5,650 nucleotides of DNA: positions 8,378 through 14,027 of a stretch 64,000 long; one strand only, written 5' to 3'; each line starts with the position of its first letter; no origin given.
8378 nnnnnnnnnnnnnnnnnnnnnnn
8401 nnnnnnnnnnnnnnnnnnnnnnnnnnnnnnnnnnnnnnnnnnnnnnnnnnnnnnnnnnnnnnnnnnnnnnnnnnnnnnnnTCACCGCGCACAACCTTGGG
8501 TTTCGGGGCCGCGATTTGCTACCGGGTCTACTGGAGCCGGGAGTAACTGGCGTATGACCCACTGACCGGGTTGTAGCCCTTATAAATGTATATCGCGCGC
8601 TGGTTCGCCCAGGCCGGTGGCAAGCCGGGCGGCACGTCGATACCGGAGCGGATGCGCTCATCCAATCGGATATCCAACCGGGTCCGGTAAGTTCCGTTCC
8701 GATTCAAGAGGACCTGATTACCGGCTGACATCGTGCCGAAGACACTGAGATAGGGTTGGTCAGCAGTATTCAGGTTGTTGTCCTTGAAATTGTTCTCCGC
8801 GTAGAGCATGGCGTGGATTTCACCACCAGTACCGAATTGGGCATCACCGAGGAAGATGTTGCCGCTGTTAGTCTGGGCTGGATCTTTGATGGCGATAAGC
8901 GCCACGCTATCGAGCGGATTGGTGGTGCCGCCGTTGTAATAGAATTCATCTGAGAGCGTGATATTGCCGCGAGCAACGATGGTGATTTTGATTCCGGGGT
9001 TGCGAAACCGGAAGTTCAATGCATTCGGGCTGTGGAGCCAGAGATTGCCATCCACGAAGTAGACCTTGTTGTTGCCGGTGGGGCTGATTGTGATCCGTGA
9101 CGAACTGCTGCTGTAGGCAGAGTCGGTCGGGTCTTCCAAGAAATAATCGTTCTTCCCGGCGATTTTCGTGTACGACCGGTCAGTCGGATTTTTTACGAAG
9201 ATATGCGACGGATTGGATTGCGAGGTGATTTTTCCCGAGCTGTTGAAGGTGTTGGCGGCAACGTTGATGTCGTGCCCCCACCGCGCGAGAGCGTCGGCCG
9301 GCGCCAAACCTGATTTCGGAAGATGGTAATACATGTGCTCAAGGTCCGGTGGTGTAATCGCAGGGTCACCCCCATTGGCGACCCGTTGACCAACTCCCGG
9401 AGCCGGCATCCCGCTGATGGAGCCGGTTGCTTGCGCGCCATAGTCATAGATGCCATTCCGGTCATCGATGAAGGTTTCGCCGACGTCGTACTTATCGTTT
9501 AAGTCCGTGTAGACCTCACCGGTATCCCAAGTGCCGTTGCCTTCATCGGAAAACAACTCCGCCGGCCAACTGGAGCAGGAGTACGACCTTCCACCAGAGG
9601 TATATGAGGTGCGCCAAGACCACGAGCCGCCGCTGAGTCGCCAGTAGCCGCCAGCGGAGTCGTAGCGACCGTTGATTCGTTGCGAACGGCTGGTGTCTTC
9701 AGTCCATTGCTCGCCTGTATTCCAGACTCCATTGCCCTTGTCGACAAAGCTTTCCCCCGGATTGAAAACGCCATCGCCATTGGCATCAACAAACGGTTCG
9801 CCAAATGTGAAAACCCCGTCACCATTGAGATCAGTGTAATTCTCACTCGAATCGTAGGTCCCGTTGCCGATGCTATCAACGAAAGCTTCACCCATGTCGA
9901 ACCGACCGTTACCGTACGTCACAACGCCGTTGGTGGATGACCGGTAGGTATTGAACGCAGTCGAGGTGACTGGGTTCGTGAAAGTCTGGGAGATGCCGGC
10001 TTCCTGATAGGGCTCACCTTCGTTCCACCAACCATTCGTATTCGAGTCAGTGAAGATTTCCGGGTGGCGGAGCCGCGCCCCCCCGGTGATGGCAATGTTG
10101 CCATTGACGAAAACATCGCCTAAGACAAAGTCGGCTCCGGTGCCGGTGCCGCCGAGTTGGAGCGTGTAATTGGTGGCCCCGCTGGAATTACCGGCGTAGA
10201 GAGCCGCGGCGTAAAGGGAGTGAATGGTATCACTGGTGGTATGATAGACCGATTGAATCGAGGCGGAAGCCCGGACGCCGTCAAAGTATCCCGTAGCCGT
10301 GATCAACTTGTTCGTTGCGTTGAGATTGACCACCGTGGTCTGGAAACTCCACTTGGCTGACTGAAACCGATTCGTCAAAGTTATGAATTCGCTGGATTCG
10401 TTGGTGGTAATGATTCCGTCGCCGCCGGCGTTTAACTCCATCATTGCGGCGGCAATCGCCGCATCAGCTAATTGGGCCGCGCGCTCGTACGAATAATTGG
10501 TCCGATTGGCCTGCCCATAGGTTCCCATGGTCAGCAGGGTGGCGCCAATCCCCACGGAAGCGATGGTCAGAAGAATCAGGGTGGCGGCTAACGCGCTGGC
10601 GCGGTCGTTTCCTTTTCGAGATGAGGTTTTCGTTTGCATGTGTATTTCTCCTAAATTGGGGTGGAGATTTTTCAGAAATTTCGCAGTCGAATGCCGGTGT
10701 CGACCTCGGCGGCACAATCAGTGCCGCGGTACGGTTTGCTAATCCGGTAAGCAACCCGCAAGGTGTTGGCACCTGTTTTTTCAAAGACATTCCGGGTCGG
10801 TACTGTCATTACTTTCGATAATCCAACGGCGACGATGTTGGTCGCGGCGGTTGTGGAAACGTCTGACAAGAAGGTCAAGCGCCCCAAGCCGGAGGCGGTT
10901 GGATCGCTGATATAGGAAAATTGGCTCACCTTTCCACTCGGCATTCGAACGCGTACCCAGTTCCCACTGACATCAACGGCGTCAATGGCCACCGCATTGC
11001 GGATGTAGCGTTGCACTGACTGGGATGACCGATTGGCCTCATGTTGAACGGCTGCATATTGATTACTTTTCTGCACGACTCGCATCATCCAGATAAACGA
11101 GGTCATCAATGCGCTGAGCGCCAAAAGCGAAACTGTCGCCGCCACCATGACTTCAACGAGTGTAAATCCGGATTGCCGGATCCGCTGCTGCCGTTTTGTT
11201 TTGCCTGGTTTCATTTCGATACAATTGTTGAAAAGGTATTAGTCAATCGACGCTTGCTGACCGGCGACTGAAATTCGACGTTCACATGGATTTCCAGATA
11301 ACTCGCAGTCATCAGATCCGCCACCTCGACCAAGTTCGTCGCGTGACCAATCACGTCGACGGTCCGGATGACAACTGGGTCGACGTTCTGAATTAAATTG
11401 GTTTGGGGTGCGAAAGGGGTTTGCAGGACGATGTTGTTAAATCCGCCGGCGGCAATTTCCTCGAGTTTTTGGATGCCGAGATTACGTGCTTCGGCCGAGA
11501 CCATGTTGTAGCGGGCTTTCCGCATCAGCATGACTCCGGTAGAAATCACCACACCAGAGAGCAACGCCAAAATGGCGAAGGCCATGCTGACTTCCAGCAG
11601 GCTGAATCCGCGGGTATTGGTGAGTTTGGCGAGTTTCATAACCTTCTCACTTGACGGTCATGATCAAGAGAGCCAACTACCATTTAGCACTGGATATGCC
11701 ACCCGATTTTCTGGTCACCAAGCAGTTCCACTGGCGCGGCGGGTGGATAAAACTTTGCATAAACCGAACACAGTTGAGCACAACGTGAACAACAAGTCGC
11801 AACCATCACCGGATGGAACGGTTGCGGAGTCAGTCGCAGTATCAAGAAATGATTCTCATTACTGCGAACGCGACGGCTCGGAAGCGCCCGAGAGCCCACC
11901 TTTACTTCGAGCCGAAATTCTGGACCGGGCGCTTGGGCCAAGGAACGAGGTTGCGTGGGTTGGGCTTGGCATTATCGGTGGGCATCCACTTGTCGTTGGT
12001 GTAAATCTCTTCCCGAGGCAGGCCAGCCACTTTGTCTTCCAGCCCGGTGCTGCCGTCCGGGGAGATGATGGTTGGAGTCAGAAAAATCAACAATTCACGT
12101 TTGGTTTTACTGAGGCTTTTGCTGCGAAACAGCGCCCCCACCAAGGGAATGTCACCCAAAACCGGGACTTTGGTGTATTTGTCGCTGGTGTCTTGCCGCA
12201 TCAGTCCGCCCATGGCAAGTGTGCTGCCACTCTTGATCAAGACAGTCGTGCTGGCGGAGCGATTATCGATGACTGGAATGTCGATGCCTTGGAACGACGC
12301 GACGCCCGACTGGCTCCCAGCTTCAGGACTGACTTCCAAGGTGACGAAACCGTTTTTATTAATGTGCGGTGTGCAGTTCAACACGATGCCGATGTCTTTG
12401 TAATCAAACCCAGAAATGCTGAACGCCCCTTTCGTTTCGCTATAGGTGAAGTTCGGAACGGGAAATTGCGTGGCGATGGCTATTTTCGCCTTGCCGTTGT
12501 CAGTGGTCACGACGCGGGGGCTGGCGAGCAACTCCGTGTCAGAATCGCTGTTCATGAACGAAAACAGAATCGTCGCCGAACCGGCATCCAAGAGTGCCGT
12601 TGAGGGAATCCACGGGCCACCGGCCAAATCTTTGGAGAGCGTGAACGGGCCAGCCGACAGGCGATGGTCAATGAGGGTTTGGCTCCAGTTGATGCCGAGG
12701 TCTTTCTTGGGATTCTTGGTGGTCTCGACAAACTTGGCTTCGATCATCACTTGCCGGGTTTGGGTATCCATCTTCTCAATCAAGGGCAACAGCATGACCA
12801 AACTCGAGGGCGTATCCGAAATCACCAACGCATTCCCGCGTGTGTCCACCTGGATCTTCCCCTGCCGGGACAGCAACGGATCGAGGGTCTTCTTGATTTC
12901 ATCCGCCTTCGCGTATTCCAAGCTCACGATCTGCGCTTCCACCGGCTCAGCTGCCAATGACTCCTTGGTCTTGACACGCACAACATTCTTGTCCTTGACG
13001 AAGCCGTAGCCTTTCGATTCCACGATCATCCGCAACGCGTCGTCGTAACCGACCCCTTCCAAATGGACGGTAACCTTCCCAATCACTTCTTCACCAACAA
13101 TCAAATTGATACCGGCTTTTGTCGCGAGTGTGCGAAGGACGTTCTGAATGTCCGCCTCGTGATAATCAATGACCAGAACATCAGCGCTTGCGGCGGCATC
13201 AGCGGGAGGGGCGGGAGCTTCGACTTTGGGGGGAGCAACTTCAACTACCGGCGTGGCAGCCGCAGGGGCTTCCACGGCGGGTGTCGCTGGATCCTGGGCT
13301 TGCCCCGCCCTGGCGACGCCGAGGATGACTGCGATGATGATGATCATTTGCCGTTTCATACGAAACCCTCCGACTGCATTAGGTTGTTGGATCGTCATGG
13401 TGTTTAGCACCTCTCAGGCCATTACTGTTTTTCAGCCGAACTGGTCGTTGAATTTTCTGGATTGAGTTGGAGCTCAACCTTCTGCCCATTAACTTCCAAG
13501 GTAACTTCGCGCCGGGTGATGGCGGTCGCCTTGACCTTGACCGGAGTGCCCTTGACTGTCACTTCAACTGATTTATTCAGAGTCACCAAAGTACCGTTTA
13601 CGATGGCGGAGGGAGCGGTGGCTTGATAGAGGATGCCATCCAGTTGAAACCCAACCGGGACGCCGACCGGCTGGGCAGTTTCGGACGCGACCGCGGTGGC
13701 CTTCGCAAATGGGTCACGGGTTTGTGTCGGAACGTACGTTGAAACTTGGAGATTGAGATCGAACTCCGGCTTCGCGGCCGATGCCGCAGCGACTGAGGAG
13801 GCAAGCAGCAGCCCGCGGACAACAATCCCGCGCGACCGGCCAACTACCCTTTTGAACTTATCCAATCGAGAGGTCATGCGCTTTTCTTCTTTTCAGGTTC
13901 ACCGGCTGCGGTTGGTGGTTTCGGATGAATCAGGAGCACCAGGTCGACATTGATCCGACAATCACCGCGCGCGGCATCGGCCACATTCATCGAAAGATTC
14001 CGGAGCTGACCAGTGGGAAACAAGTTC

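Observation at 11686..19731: Five copies of one 16-nt sigma-54 promoter element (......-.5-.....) wire the whole pilus locus to two kinase-less NtrC-type activators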

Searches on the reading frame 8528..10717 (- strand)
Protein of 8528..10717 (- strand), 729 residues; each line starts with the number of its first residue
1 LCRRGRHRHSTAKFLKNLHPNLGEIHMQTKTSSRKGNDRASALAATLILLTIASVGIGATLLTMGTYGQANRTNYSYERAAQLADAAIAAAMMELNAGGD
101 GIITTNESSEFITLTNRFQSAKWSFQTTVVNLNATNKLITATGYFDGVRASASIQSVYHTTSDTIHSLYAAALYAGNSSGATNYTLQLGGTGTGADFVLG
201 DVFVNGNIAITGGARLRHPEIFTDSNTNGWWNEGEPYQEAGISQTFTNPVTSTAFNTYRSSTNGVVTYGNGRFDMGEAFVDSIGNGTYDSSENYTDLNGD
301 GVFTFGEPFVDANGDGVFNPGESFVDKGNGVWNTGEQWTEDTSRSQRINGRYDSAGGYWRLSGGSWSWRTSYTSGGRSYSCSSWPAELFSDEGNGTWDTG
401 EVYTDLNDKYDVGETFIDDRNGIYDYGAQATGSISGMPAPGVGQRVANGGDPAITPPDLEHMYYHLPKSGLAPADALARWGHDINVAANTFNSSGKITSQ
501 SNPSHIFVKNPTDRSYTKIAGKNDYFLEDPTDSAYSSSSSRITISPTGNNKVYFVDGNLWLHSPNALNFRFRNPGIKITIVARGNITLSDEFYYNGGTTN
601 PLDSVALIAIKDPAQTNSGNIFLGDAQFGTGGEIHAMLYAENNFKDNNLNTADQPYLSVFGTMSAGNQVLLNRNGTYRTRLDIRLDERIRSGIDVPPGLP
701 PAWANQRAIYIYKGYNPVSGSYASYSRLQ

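Call 9: search_protein_families(library=pfam, proteins=[window:8528-10717:-], max_evalue=0.01)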
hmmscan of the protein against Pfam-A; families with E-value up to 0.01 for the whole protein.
window:8528-10717:- (729 aa): 0 families

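Call 43: search_protein_families(library=ncbifam, proteins=[window:8528-10717:-], max_evalue=0.001)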
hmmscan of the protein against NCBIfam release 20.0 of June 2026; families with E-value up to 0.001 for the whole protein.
window:8528-10717:- (729 aa): 0 families

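Call 54: search_protein_families(library=pfam, proteins=[window:8528-10639:-], max_evalue=5)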
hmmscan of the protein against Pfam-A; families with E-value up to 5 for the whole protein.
window:8528-10639:- (703 aa): 0 families

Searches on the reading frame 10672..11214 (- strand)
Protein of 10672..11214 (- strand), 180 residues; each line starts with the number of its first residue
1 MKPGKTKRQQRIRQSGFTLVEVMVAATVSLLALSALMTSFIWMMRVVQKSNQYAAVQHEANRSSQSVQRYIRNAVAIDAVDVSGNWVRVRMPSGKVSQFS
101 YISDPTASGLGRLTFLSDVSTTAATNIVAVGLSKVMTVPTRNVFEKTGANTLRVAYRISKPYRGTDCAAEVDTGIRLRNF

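Call 9: search_protein_families(library=pfam, proteins=[window:10672-11214:-], max_evalue=0.01)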
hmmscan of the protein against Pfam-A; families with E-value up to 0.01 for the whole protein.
window:10672-11214:- (180 aa): 1 family
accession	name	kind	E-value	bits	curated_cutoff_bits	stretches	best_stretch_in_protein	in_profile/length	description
PF07963.17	N_methyl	-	1.4e-06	28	21.2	1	13-36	3-26/27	Prokaryotic N-terminal methylation motif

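Call 43: search_protein_families(library=ncbifam, proteins=[window:10672-11214:-], max_evalue=0.001)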
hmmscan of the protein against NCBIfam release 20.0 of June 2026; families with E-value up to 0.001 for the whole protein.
window:10672-11214:- (180 aa): 3 families
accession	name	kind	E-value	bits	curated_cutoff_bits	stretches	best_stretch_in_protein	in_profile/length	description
NF038304.1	EPS_HpsC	equivalog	0.00011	21.9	200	1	8-77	14-83/318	hormogonium polysaccharide secretion pseudopilin HpsC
NF007848.0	PRK10557.1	equivalog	0.00012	21.5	120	1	7-74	3-70/192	prepilin peptidase-dependent protein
TIGR02532.1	IV_pilin_GFxxxE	domain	0.00024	20.8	16.3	1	14-36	1-23/24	prepilin-type N-terminal cleavage/methylation domain-containing protein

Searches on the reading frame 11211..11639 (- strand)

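Call 9: search_protein_families(library=pfam, proteins=[window:11211-11639:-], max_evalue=0.01)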
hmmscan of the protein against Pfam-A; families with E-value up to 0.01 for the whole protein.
window:11211-11639:- (142 aa): 1 family
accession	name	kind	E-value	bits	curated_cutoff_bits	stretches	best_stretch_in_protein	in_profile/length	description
PF07963.17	N_methyl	-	9e-05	22.3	21.2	1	8-31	3-26/27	Prokaryotic N-terminal methylation motif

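Call 43: search_protein_families(library=ncbifam, proteins=[window:11211-11639:-], max_evalue=0.001)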
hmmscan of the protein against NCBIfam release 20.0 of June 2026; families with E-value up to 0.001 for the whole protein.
window:11211-11639:- (142 aa): 1 family
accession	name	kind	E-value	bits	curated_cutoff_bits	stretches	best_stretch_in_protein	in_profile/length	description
TIGR02532.1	IV_pilin_GFxxxE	domain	0.0005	19.8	16.3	1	10-31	2-23/24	prepilin-type N-terminal cleavage/methylation domain-containing protein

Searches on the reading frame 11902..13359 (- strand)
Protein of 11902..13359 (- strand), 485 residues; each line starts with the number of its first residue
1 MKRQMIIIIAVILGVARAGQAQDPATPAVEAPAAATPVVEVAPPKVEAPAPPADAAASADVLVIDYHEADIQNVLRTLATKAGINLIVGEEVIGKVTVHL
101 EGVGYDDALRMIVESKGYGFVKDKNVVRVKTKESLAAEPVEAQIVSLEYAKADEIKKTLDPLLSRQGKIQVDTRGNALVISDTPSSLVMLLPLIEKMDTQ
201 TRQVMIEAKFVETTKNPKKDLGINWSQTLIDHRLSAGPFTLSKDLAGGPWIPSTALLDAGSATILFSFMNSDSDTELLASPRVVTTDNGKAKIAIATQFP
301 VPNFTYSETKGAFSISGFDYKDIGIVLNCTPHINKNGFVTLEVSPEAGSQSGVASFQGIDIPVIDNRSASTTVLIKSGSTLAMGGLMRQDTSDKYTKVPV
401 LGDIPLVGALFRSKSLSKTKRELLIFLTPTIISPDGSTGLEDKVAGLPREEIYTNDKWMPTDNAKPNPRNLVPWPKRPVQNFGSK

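Call 9: search_protein_families(library=pfam, proteins=[window:11902-13359:-], max_evalue=0.01)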
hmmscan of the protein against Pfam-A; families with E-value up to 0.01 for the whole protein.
window:11902-13359:- (485 aa): 4 families
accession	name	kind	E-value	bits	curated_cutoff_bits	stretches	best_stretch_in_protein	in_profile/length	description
PF00263.26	Secretin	-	2.9e-47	160.8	27.5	1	269-432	2-168/169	Bacterial type II and III secretion system protein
PF03958.22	Secretin_N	-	7.8e-12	45.7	28.2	1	143-203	2-69/69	Bacterial type II/III secretion system short domain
PF21305.2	type_II_gspD_N0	-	1.8e-05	25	27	1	65-129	2-71/71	GspD-like, N0 domain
PF07660.19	STN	-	0.0055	16.9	28.4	0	85-131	2-51/52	Secretin and TonB N terminus short domain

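Call 43: search_protein_families(library=ncbifam, proteins=[window:11902-13359:-], max_evalue=0.001)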
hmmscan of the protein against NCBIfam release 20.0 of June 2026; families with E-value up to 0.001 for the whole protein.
window:11902-13359:- (485 aa): 9 families
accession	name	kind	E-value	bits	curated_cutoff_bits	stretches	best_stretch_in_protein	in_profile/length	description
TIGR02515.1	IV_pilus_PilQ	subfamily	4.8e-78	263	284.35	2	266-432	265-427/428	type IV pilus secretin PilQ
TIGR02517.1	type_II_gspD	equivalog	7.8e-69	232.7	351.35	2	169-433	303-591/600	type II secretion system secretin GspD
NF010083.0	PRK13568.1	equivalog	1.2e-51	175.8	554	1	56-433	22-418/419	DNA uptake porin HofQ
NF007851.2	PRK10560.1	exception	9.3e-46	156.4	598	1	55-433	18-410/412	DNA uptake porin HofQ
TIGR02516.1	type_III_yscC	equivalog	4.7e-40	137.5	238.45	1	164-433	196-462/463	type III secretion system outer membrane ring subunit SctC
TIGR02519.1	pilus_MshL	equivalog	1.8e-36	125.6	250.2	1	177-432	9-290/290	pilus (MSHA type) biogenesis protein MshL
NF042912.1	Amuc_1098_fam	equivalog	2.9e-30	105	750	2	358-437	722-801/805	Amuc_1098 family type IV pilus outer membrane protein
NF011873.0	PRK15346.1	equivalog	1e-23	83.8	524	1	168-417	237-479/499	EscC/YscC/HrcC family type III secretion system outer membrane ring protein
TIGR02520.1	pilus_B_mal_scr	equivalog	4.5e-10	38.7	287.65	1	145-429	214-511/513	PilN family type IVB pilus formation outer membrane protein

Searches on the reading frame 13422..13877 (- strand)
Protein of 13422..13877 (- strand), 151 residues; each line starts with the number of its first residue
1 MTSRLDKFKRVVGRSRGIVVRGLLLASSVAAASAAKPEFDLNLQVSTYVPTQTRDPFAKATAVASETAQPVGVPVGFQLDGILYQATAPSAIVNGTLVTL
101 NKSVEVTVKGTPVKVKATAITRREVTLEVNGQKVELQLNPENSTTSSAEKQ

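Call 9: search_protein_families(library=pfam, proteins=[window:13422-13877:-], max_evalue=0.01)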
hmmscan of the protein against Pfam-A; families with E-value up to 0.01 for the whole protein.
window:13422-13877:- (151 aa): 0 families

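Call 43: search_protein_families(library=ncbifam, proteins=[window:13422-13877:-], max_evalue=0.001)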
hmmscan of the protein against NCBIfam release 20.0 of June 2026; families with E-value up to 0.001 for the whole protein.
window:13422-13877:- (151 aa): 0 families

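Call 54: search_protein_families(library=pfam, proteins=[window:13422-13877:-], max_evalue=5)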
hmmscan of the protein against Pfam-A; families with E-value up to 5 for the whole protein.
window:13422-13877:- (151 aa): 2 families
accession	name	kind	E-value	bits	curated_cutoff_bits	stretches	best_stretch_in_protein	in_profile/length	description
PF13464.11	RodZ_C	-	0.093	13.1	23.9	0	124-139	48-63/72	RodZ C-terminal domain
PF10790.15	DUF2604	-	0.26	12.2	25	1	124-150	7-33/85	Protein of Unknown function (DUF2604)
